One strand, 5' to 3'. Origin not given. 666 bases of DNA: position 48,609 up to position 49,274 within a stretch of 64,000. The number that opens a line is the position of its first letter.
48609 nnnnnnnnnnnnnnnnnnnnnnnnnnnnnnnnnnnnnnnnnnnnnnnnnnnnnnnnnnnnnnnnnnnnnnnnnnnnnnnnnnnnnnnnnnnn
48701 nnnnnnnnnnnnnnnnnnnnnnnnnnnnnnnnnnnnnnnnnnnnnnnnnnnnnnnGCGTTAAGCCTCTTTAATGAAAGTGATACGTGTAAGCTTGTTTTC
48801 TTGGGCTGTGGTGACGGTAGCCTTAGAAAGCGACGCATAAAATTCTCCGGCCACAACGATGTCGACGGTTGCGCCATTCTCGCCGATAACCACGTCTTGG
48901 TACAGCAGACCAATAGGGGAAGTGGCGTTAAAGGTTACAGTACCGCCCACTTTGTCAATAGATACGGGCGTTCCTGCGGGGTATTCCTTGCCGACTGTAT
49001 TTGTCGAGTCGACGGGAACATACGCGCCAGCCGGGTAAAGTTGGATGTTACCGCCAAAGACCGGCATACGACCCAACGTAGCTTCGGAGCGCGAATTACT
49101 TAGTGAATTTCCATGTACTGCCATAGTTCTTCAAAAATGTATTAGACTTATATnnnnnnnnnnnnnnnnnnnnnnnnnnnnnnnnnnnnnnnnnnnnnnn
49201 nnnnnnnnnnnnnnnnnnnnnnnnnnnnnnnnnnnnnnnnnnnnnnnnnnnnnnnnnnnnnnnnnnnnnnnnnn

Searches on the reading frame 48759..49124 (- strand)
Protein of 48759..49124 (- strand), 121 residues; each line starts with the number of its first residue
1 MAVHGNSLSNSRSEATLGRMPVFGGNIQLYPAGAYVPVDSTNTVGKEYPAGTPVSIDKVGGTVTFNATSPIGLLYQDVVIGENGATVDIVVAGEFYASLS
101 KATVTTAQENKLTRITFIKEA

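Call 29: search_protein_families(library=phrogs, proteins=[window:48759-49124:-], max_evalue=0.001)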
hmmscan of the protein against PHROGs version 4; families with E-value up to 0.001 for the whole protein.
window:48759-49124:- (121 aa): 1 family
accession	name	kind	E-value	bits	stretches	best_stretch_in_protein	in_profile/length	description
phrog_909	-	head and packaging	4.6e-09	37.5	1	38-120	27-112/113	major head protein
